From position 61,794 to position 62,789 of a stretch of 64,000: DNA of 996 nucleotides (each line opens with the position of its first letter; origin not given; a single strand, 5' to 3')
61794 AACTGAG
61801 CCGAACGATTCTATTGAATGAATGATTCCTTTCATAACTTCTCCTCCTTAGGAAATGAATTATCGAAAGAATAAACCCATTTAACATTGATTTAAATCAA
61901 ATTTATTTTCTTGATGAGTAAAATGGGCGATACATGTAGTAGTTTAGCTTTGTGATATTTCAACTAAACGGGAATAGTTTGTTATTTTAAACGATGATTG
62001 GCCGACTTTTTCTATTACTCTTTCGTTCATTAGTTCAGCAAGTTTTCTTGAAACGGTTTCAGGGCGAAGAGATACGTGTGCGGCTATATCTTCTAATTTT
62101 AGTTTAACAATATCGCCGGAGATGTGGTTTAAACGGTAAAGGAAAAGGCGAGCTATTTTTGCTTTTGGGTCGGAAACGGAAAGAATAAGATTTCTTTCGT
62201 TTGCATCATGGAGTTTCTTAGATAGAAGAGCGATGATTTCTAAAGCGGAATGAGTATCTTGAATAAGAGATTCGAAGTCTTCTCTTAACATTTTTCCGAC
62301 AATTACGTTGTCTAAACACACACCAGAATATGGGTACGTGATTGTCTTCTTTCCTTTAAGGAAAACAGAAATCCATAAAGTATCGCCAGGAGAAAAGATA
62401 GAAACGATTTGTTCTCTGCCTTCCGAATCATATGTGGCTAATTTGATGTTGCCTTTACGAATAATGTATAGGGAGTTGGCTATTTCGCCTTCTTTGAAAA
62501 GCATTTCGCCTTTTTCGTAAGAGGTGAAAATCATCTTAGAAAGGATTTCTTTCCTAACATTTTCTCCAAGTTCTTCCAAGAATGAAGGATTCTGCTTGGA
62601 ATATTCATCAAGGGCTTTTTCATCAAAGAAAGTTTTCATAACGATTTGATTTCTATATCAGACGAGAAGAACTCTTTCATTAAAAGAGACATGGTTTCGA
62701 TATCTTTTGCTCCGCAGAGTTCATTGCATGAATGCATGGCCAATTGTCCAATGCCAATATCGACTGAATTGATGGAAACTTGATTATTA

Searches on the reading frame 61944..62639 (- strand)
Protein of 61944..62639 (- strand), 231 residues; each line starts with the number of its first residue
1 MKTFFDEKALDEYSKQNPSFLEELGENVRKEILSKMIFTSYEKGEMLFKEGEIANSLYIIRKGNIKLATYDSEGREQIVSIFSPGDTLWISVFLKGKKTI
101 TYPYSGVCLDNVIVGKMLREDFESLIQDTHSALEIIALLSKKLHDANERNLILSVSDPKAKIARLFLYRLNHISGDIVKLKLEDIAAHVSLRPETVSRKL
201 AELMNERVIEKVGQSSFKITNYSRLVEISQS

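Call 4: search_protein_families(library=pfam, proteins=[window:61944-62639:-])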
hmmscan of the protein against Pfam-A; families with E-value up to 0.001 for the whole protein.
window:61944-62639:- (231 aa): 2 families
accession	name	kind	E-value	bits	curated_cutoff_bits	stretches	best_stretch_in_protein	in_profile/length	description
PF00027.35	cNMP_binding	-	2.7e-17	62.9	27.5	1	40-128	3-88/89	Cyclic nucleotide-binding domain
PF13545.12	HTH_Crp_2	-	1.9e-09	37.8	27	1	161-227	2-69/70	Crp-like helix-turn-helix domain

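Call 5: search_protein_families(library=ncbifam, proteins=[window:61944-62639:-], max_evalue=0.01)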
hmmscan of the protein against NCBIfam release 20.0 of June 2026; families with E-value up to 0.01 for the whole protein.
window:61944-62639:- (231 aa): 10 families
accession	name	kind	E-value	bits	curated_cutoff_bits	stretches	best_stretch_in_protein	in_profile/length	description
NF008365.0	PRK11161.1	subfamily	1.3e-10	41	228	1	42-229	53-243/250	fumarate/nitrate reduction transcriptional regulator Fnr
NF045989.1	TransRegFnrLRhodb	equivalog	3.1e-10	39.7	300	1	37-228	37-234/245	transcriptional regulator FnrL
NF008732.0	PRK11753.1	equivalog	1.1e-09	38.1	266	1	30-214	17-206/214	cAMP-activated global transcriptional regulator CRP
NF050806.1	TransRegFixKCaul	equivalog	1.3e-09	37.6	300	1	38-209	25-194/215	transcriptional regulator FixK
NF006901.0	PRK09392.1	equivalog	4.6e-06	26.1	211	1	19-227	13-219/236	transcriptional activator FtrB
NF041163.2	encap_f2b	equivalog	2.8e-05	23.5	400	1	27-140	86-197/450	family 2B encapsulin nanocompartment shell protein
NF052518.1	TransRegLdrP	equivalog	0.00042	20.4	300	1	42-211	5-171/195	transcriptional regulator LdrP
NF050815.1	TransActFtrBCaul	equivalog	0.00044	19.6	300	1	31-103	27-99/251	transcriptional activator FtrB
NF010499.0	PRK13918.1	equivalog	0.0015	18.1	274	1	40-230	16-202/205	CRP/FNR family transcriptional regulator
TIGR03697.1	NtcA_cyano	equivalog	0.0045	16.8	244.95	1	44-209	1-173/193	global nitrogen regulator NtcA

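Call 8: find_homologous_proteins(query=window:61944-62639:-)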
Query window:61944-62639:- (231 aa): 160 proteins with E <= 0.001 among 630 candidates; the best 120 are listed.
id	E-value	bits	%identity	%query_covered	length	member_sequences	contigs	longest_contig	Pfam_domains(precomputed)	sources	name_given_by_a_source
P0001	1.7e-138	477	97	100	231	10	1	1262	PF13545.13,PF00027.36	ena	-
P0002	2.6e-128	444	90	100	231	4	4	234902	PF13545.13,PF00027.36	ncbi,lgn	-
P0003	6.2e-124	430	87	100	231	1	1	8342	PF13545.13,PF00027.36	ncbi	-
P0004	1.9e-117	408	81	100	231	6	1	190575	PF13545.13,PF00027.36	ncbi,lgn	-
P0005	2.1e-114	398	81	100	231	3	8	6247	PF13545.13,PF00027.36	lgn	-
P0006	3.3e-114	398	81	100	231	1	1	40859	PF13545.13,PF00027.36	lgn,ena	-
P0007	7.8e-113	393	78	100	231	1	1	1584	PF13545.13,PF00027.36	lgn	-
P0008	8.5e-112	390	77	100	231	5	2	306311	PF13545.13,PF00027.36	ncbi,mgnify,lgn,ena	mgnify:CR=1 FL=1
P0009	6.7e-108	377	76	100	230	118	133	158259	PF13545.13,PF00027.36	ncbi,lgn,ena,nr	ncbi:MAG: Crp/Fnr family transcriptional regulator [Mollicutes bacterium]|nr:Crp/Fnr family transcri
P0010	9.9e-97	341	68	100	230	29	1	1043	PF13545.13,PF00027.36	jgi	jgi:CRP/FNR family transcriptional regulator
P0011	1.4e-77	278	62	94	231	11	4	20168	PF13545.13,PF00027.36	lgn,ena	-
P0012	2.2e-76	274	62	92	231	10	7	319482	PF13545.13,PF00027.36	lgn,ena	-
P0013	8.0e-76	272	65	82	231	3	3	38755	PF13545.13,PF00027.36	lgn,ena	-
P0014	1.7e-66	242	54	96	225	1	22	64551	PF13545.13,PF00027.36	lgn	-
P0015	2.4e-58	215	53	89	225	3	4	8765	PF13545.13,PF00027.36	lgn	-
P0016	2.6e-58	215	51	90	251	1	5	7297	PF13545.13,PF00027.36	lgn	-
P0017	3.0e-57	212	51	91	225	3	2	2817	PF13545.13,PF00027.36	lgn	-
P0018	5.7e-57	211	49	95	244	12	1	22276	PF13545.13,PF00027.36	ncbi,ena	-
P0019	1.6e-56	209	50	91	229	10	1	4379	PF13545.13,PF00027.36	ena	-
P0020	1.6e-55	206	49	91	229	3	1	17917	PF13545.13,PF00027.36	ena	-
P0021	1.6e-55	206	51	90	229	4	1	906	PF13545.13,PF00027.36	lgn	-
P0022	7.3e-55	204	49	88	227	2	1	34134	PF13545.13,PF00027.36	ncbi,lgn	-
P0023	9.6e-55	204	48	93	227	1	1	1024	PF13545.13,PF00027.36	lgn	-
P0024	1.1e-54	203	46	95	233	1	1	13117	PF13545.13,PF00027.36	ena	-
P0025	3.1e-54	202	47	93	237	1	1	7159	PF13545.13,PF00027.36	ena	-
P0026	3.3e-54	202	48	92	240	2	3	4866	PF13545.13,PF00027.36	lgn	-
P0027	4.2e-54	201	49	92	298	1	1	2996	PF13545.13,PF00027.36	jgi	-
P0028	5.4e-54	201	46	94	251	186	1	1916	PF13545.13,PF00027.36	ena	-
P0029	5.8e-54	201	45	94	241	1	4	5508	PF13545.13,PF00027.36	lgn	-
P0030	6.4e-54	201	48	93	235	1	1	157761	PF13545.13,PF00027.36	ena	-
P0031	1.6e-53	200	49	90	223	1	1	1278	PF13545.13,PF00027.36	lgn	-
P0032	1.6e-53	200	49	91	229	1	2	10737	PF13545.13,PF00027.36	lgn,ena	-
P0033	2.7e-53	199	45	95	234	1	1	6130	PF13545.13,PF00027.36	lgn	-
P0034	8.0e-53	197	48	92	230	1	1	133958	PF01047.29,PF13545.13,PF00027.36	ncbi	-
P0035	9.6e-53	197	48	92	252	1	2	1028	PF13412.13,PF13545.13,PF00027.36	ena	-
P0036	1.4e-52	197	49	90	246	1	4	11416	PF13545.13,PF00027.36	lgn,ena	-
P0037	1.5e-52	196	51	82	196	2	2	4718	PF13545.13,PF00027.36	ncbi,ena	-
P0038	1.5e-52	196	47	94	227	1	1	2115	PF13545.13,PF00027.36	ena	-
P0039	1.6e-52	196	48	91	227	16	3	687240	PF13545.13,PF00027.36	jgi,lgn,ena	-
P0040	1.8e-52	196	46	93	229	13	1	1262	PF13545.13,PF00027.36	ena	-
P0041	2.5e-52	196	47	97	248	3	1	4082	PF13545.13,PF00027.36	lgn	-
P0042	2.5e-52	196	46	93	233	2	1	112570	PF13545.13,PF00027.36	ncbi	-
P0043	6.8e-52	194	47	91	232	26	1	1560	PF13545.13,PF00027.36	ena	-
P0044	9.7e-52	194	46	94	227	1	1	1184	PF13545.13,PF00027.36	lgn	-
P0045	1.5e-51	193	46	87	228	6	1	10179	PF13545.13,PF00027.36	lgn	-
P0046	1.8e-51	193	46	91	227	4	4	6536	PF13545.13,PF00027.36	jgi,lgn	jgi:CRP/FNR family transcriptional regulator, anaerobic regulatory protein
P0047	3.2e-51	192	49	95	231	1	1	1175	PF13545.13,PF00027.36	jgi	-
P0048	4.7e-51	191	45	96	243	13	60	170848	PF01047.29,PF13545.13,PF00027.36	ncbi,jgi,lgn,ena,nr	ncbi:MAG TPA: Crp/Fnr family transcriptional regulator [Lachnospiraceae bacterium]|jgi:CRP/FNR famil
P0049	5.9e-51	191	44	91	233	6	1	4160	PF13545.13,PF00027.36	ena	-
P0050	1.2e-50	190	46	95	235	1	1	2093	PF13412.13,PF13545.13,PF00027.36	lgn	-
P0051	1.4e-50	190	45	97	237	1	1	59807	PF13545.13,PF00027.36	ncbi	-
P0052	1.6e-50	190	48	92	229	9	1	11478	PF13545.13,PF00027.36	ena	-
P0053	3.0e-50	189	45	91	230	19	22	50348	PF13545.13,PF00027.36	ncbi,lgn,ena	-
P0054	4.5e-50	188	48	91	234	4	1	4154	PF13545.13,PF00027.36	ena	-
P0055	5.1e-50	188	44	91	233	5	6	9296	PF13545.13,PF00027.36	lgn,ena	-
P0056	7.8e-50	188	43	93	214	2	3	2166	PF01047.29,PF13545.13,PF00027.36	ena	-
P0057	1.1e-49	187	45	92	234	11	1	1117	PF13412.13,PF13545.13,PF00027.36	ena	-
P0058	1.3e-49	187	41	97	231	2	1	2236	PF01047.29,PF13412.13,PF13545.13,PF00027.36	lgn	-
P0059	1.6e-49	186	44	93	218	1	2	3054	PF01047.29,PF13545.13,PF00027.36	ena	-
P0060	2.0e-49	186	43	93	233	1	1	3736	PF13545.13,PF00027.36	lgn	-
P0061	2.4e-49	186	46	92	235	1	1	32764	PF13545.13,PF00027.36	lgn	-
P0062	2.6e-49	186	45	94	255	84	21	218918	PF13545.13,PF00027.36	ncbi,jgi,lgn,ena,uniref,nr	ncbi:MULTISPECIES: Crp/Fnr family transcriptional regulator [unclassified Butyrivibrio]|jgi:CRP/FNR 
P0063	5.3e-49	185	42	95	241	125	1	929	PF13545.13,PF00027.36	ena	-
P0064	8.4e-49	184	44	91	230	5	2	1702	PF13545.13,PF00027.36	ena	-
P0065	8.5e-49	184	44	94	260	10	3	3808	PF13545.13,PF00027.36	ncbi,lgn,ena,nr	ncbi:MAG: Crp/Fnr family transcriptional regulator [Butyrivibrio sp.]|nr:Crp/Fnr family transcriptio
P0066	8.8e-49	184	45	91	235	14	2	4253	PF13545.13,PF00027.36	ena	-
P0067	1.9e-48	183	44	94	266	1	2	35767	PF13545.13,PF00027.36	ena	-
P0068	2.4e-48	183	43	90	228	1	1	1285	PF13545.13,PF00027.36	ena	-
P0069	2.6e-48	183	44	94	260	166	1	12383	PF13545.13,PF00027.36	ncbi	-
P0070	2.7e-48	182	44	94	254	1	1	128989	PF13545.13,PF00027.36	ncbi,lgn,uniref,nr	ncbi:Crp/Fnr family transcriptional regulator [Butyrivibrio proteoclasticus]|uniref:Crp/Fnr family t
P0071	2.8e-48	182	45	90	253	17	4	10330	PF13545.13,PF00027.36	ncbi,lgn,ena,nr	ncbi:MAG: Crp/Fnr family transcriptional regulator [Butyrivibrio sp.]|nr:Crp/Fnr family transcriptio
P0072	3.9e-48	182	45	94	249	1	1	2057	PF13545.13,PF00027.36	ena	-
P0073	4.0e-48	182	44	94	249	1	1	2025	PF13545.13,PF00027.36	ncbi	-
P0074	4.7e-48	182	46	87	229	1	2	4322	PF13545.13,PF00027.36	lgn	-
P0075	5.9e-48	181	44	93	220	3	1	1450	PF13545.13,PF00027.36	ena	-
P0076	6.2e-48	181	44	92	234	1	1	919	PF13545.13,PF00027.36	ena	-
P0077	1.2e-47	180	43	90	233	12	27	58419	PF13545.13,PF00027.36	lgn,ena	-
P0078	1.5e-47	180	45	92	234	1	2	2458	PF13545.13,PF00027.36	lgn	-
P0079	1.6e-47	180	44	95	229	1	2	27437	PF13545.13,PF00027.36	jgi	-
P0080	1.9e-47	180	44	94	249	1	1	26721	PF01047.29,PF13545.13,PF00027.36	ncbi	-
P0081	2.1e-47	180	44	99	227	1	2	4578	PF01047.29,PF13545.13,PF00027.36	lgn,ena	-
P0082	2.5e-47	179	44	97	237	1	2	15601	PF01047.29,PF13545.13,PF00027.36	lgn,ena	-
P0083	2.5e-47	179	44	94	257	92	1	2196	PF13545.13,PF00027.36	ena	-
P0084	2.8e-47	179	45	93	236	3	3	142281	PF13545.13,PF00027.36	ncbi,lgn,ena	-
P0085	3.4e-47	179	44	97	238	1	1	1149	PF01047.29,PF13545.13,PF00027.36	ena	-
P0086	3.5e-47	179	43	94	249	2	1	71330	PF01047.29,PF13545.13,PF00027.36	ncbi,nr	ncbi:MAG: Crp/Fnr family transcriptional regulator [Butyrivibrio sp.]|nr:Crp/Fnr family transcriptio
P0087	4.3e-47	179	43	94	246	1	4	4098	PF13545.13,PF00027.36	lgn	-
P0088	4.8e-47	178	44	92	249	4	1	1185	PF01047.29,PF13545.13,PF00027.36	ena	-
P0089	6.1e-47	178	47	84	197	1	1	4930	PF13545.13,PF00027.36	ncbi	-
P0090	7.1e-47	178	44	94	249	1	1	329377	PF13545.13,PF00027.36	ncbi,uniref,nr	ncbi:Crp/Fnr family transcriptional regulator [Butyrivibrio sp. CB08]|uniref:Crp/Fnr family transcri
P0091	7.2e-47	178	44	94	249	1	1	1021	PF13545.13,PF00027.36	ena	-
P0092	8.3e-47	178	44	94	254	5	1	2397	PF13545.13,PF00027.36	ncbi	-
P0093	9.2e-47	177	42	89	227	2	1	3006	PF13545.13,PF00027.36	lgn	-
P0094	1.3e-46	177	44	90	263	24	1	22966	PF01047.29,PF13545.13,PF00027.36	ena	-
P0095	1.3e-46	177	47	84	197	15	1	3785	PF01047.29,PF13545.13,PF00027.36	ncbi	-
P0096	1.4e-46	177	43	96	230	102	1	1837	PF13545.13,PF00027.36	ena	-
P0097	1.4e-46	177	42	96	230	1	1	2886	PF13545.13,PF00027.36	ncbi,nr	ncbi:MAG: Crp/Fnr family transcriptional regulator [Bacilli bacterium]|nr:Crp/Fnr family transcripti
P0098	1.5e-46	177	47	81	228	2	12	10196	PF13545.13,PF00027.36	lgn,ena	-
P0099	1.7e-46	177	43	94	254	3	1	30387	PF13545.13,PF00027.36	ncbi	-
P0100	2.6e-46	176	45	90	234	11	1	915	PF13545.13,PF00027.36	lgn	-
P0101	2.9e-46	176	44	94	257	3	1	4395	PF13545.13,PF00027.36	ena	-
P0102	3.9e-46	175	42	90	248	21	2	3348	PF13545.13,PF00027.36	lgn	-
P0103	4.3e-46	175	44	91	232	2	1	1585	PF01047.29,PF13545.13,PF00027.36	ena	-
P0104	4.5e-46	175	43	94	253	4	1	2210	PF13545.13,PF00027.36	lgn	-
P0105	4.8e-46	175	43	90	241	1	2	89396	PF13545.13,PF00027.36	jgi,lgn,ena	jgi:CRP/FNR family transcriptional regulator, anaerobic regulatory protein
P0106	5.4e-46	175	44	88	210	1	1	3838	PF13545.13,PF00027.36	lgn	-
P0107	6.5e-46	175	48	80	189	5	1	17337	PF13545.13,PF00027.36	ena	-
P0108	7.0e-46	175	44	88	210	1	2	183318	PF13545.13,PF00027.36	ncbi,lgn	-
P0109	7.1e-46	175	44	88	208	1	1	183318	PF13545.13,PF00027.36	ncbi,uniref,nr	ncbi:Crp/Fnr family transcriptional regulator [Butyrivibrio sp. FCS014]|uniref:Crp/Fnr family transc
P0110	9.0e-46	174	49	76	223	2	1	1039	PF13545.13,PF00027.36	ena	-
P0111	9.9e-46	174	43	90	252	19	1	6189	PF01047.29,PF13545.13,PF00027.36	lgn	-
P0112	1.3e-45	174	46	94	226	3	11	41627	PF13545.13,PF00027.36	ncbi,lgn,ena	-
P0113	2.0e-45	173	44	88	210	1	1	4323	PF13545.13,PF00027.36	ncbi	-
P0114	2.0e-45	173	43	89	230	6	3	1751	PF01047.29,PF13545.13,PF00027.36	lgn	-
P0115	2.2e-45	173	43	90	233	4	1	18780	PF01047.29,PF13545.13,PF00027.36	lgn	-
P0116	2.4e-45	173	44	94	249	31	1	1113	PF13545.13,PF00027.36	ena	-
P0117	3.7e-45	172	44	88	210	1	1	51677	PF13545.13,PF00027.36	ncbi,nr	ncbi:MAG: Crp/Fnr family transcriptional regulator [Butyrivibrio sp.]|nr:Crp/Fnr family transcriptio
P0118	4.3e-45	172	43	90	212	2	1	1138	PF13545.13,PF00027.36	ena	-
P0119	4.7e-45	172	53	71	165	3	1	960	PF01047.29,PF13545.13,PF00027.36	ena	-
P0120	4.9e-45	172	43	88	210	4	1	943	PF13545.13,PF00027.36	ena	-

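Call 14: find_related_loci(query=A2, collection=genome_contigs, flank=10000)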
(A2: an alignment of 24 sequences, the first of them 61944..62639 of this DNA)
Query A2 (231 aa) in genome_contigs; peptide patterns used: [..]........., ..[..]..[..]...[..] (x = any residue, [..] = any of these).
179 stretches matched a pattern; 170 encode a relative of the query (tblastn E <= 1e-3); the best 80 are kept; 80 distinct loci.
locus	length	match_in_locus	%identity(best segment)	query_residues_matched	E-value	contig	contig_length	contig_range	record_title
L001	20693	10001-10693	93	1-231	5e-143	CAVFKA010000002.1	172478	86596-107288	bacterium isolate H07627-L1_cleanbin_000022 genome assembly, contig: Spades_H07627-L1_contig_9, whole genome shotgun seq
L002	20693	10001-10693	90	1-231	5e-139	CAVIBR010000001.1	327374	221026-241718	Bacteroides uniformis isolate H07682-L1_cleanbin_000028 genome assembly, contig: Spades_H07682-L1_contig_1, whole genome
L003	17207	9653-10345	91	1-231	3e-139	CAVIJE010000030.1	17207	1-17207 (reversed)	Sodaliphilus sp. isolate H07676-L1_cleanbin_000035 genome assembly, contig: Spades_H07676-L1_contig_2781, whole genome s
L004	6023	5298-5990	91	1-231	3e-139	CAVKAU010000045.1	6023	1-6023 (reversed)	bacterium isolate H07658-L1_cleanbin_000015 genome assembly, contig: Spades_H07658-L1_contig_3258, whole genome shotgun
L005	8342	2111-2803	87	1-231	7e-134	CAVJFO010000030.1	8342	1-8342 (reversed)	Hallerella sp. isolate G02630-L1_cleanbin_000024 genome assembly, contig: Spades_G02630-L1_contig_4377, whole genome sho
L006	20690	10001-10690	81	1-230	1e-126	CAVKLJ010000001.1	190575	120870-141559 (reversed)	Lachnospiraceae bacterium isolate H07689-L1_cleanbin_000018 genome assembly, contig: Spades_H07689-L1_contig_6, whole ge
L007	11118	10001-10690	81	1-230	1e-125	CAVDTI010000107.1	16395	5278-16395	Faecalibacterium prausnitzii isolate H07667-L1_cleanbin_000075 genome assembly, contig: Spades_H07667-L1_contig_3112, wh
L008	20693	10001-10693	77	1-231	8e-122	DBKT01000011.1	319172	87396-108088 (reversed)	MAG TPA_asm: Bacillales bacterium UBA743 UBA743_contig_85, whole genome shotgun sequence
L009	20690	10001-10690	76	1-231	2e-117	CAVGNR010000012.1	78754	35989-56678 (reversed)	Escherichia coli isolate H07629-L1_cleanbin_000009 genome assembly, contig: Spades_H07629-L1_contig_143, whole genome sh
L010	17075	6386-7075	68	1-231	2e-105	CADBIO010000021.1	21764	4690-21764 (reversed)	MAG: uncultured Erysipelotrichaceae bacterium isolate RUG14006 genome assembly, contig: RUG14006_asm_21, whole genome sh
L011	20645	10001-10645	62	15-230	3e-86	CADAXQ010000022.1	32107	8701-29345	MAG: uncultured Erysipelotrichaceae bacterium isolate RUG13722 genome assembly, contig: RUG13722_asm_22, whole genome sh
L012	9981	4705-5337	61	19-230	2e-83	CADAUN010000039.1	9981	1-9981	MAG: uncultured Erysipelotrichaceae bacterium isolate RUG13633 genome assembly, contig: RUG13633_asm_39, whole genome sh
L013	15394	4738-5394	49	8-229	2e-64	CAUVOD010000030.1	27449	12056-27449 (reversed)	MAG TPA_asm: uncultured Lachnospiraceae bacterium isolate SRR23388445_bin.41_MetaWRAP_v1.3_MAG genome assembly, contig:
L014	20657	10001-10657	48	10-228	3e-63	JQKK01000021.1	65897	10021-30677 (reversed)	Lachnospiraceae bacterium MA2020 T348DRAFT_scaffold00020.20_C, whole genome shotgun sequence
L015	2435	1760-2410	46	10-229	3e-64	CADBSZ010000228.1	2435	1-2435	MAG: uncultured Ruminococcus sp. isolate RUG14275 genome assembly, contig: RUG14275_asm_228, whole genome shotgun sequen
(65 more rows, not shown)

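Call 24: search_solved_structures(query=window:61944-62639:-, max_evalue=0.001, show_alignments=2)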
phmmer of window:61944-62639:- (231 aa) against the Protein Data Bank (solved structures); distinct sequences matched with E-value up to 0.001: 65 (the best 60 are shown).
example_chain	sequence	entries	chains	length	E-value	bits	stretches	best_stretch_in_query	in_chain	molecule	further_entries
4ev0_A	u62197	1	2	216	3.6e-13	53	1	39-228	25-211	Transcription regulator, Crp family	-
3dkw_A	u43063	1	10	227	2.9e-12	50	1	20-214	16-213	DNR protein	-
4cyd_A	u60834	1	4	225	4.9e-12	49.3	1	32-215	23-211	PROBABLE TRANSCRIPTION REGULATOR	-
4byy_A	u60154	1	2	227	5e-12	49.2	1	32-215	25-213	TRANSCRIPTIONAL REGULATOR, CRP/FNR FAMILY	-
3r6s_A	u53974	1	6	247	6.6e-12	48.8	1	32-215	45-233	transcription regulator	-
3h3u_A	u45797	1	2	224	1e-09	41.7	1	39-222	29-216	PROBABLE TRANSCRIPTIONAL REGULATORY PROTEIN (PROBABLY CRP/FNR-FAMILY)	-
3mzh_A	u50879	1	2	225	1e-09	41.7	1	39-222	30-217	PROBABLE TRANSCRIPTIONAL REGULATORY PROTEIN (PROBABLY CRP/FNR-FAMILY)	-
3d0s_A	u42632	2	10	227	1.1e-09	41.6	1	39-222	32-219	TRANSCRIPTIONAL REGULATORY PROTEIN | PROBABLE TRANSCRIPTIONAL REGULATORY PROTEIN (PROBABLY CRP/ FNR-FAMILY)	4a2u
3i54_A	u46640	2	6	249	1.4e-09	41.3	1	39-222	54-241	Transcriptional regulator, Crp/Fnr family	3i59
3h3z_A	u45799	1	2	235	3.5e-09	39.9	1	17-208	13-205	Cyclic nucleotide-binding protein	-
3fx3_A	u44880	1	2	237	3.5e-09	39.9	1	17-208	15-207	Cyclic nucleotide-binding protein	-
9qlt_A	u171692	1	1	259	1.7e-08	37.7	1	41-228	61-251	FNR type regulator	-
7pza_A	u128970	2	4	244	1.9e-08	37.5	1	23-177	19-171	Putative cAMP-binding protein-catabolite gene activator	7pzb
4i02_A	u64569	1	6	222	4.5e-08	36.3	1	38-214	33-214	Catabolite gene activator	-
4i0a_A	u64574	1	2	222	4.5e-08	36.3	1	38-214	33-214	Catabolite gene activator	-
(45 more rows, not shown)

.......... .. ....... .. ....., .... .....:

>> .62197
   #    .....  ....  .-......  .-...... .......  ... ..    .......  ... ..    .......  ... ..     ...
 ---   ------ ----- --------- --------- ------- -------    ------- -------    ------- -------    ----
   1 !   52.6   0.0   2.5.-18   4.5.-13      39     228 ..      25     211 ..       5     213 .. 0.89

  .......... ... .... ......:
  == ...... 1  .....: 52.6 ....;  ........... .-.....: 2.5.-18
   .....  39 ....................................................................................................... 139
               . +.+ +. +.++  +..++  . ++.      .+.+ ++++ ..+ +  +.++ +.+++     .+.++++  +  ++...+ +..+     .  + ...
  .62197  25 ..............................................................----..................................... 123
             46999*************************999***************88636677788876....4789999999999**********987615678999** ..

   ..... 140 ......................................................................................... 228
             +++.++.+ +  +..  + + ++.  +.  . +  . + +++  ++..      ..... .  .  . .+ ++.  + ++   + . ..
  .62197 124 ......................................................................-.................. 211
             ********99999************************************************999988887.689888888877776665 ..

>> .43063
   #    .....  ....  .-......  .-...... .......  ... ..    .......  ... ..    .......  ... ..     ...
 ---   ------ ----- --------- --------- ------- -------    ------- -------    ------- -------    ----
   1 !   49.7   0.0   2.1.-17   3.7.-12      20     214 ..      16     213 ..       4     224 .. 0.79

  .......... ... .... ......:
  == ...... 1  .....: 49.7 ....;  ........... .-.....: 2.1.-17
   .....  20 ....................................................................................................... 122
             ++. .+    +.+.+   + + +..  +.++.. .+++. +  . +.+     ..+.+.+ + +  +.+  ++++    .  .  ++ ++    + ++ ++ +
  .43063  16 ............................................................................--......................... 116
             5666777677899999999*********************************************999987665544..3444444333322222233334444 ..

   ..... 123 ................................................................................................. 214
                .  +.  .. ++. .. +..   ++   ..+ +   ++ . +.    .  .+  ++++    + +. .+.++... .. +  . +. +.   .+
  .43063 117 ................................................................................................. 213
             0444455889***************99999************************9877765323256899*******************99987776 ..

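Call 49: predict_structure(alignment_id=A4)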
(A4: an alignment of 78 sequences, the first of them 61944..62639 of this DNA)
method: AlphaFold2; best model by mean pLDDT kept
length: 231 residues; sequences in the alignment: 78
mean_pLDDT: 84.5   pTM: 0.69
mean pLDDT of the five models: 84.5, 83.4, 82.6, 81.7, 80.9
residues with pLDDT >= 90: 76; 70-90: 138; 50-70: 15; < 50: 2
segments of 3 or more residues with pLDDT < 50: none
pLDDT, mean of each block of 10 residues (from residue 1): 83 84 85 91 94 88 89 83 82 56 89 91 77 72 71 84 89 78 83 93 97 92 93 80
secondary structure, 60 per line:
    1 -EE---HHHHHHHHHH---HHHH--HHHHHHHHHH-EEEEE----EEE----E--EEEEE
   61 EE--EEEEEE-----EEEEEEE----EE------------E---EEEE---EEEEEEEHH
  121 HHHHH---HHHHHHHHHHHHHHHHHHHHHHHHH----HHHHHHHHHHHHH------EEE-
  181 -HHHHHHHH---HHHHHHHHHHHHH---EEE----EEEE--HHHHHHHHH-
elements in order: H7-16 H20-23 H26-35 E37-41 E46-48 E56-62 E65-70 E76-82 E105-108 E112-118 H119-125 H129-153 H158-170 E177-179 H182-189 H193-205 E209-211 E216-219 H222-230
